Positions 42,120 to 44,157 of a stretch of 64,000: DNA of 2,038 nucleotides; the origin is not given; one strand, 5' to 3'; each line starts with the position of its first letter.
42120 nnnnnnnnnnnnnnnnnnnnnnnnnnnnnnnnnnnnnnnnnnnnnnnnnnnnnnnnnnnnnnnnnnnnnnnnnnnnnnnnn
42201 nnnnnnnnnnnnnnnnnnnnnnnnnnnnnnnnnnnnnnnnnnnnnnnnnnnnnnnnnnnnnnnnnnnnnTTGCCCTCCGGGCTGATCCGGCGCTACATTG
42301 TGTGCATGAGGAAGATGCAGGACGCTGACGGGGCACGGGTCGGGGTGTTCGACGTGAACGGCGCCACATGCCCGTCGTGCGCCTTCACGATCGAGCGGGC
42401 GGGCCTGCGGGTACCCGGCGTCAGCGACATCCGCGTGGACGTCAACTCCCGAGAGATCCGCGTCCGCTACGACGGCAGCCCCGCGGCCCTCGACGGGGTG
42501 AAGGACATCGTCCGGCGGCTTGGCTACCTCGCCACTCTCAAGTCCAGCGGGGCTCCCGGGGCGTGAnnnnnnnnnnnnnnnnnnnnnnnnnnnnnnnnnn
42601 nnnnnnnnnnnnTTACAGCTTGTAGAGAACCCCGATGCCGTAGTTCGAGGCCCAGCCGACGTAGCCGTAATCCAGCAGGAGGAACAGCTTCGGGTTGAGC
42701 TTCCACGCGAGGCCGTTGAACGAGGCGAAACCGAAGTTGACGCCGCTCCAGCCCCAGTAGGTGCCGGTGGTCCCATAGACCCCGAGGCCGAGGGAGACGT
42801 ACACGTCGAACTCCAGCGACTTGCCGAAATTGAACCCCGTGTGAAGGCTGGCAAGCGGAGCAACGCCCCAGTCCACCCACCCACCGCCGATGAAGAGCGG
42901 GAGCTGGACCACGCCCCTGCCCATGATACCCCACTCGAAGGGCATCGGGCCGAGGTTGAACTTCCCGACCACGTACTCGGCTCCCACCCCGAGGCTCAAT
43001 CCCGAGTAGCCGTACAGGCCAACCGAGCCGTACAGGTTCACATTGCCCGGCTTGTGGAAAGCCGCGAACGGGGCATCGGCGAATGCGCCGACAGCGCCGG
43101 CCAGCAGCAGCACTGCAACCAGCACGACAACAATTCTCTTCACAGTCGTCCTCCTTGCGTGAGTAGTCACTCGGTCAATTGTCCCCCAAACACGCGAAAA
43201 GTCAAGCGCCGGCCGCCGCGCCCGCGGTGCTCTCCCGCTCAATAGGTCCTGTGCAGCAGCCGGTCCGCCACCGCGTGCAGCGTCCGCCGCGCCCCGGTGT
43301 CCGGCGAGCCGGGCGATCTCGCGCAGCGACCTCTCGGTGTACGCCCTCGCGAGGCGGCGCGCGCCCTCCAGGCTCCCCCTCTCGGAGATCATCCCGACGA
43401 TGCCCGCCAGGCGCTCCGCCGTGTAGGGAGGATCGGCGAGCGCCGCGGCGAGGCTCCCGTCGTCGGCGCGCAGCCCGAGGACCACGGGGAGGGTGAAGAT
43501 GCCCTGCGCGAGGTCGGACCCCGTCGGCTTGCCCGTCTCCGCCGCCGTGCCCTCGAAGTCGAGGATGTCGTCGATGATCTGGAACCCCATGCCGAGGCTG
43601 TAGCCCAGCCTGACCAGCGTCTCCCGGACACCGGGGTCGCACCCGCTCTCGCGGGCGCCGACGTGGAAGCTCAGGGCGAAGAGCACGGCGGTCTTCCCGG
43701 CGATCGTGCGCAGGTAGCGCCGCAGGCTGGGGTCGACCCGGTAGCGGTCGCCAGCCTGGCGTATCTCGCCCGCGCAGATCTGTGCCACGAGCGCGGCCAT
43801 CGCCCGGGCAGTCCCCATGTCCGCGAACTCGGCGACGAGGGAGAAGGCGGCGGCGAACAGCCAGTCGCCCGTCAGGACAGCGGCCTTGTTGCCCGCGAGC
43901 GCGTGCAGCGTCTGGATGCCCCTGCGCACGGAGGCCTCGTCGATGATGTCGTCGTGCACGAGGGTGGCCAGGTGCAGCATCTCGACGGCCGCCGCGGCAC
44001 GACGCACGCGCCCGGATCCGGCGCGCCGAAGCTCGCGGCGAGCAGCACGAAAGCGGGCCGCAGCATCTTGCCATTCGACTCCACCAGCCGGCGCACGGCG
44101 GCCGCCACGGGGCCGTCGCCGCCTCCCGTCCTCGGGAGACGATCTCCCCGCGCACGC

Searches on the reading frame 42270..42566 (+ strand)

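Call 34: search_protein_families(library=pfam, proteins=[window:42270-42566:+], max_evalue=0.01)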
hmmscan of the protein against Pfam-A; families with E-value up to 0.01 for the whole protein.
window:42270-42566:+ (98 aa): 2 families
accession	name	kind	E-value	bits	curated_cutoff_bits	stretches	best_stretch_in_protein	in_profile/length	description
PF00403.32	HMA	-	8.1e-10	39.4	24.8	1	26-86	1-61/62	Heavy-metal-associated domain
PF19803.4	DUF6286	-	0.0011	19.9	35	1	30-82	33-85/108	Family of unknown function (DUF6286)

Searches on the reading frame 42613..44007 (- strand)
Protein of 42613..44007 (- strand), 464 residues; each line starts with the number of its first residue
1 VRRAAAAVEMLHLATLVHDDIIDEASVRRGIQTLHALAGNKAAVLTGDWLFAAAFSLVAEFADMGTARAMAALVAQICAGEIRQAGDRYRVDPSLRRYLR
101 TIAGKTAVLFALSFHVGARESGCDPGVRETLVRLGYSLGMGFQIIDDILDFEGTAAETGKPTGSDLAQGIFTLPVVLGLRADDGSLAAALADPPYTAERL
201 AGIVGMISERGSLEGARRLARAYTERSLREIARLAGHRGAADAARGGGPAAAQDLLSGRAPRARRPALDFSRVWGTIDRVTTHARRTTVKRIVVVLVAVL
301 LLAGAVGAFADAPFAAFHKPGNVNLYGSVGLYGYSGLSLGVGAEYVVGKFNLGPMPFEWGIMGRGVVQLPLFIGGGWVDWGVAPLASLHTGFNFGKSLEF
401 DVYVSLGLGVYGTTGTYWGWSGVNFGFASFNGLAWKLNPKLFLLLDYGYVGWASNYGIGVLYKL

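Call 34: search_protein_families(library=pfam, proteins=[window:42613-44007:-], max_evalue=0.01)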
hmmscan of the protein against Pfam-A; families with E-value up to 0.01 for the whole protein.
window:42613-44007:- (464 aa): 2 families
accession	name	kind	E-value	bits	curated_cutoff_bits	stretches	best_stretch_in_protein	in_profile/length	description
PF00348.22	polyprenyl_synt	-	1.2e-53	182.4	27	1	2-183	42-224/251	Polyprenyl synthetase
PF19969.4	VMAP-M8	-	0.0045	17.9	27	0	253-300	31-78/97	vWA-MoxR associated protein middle region (VMAP-M) 8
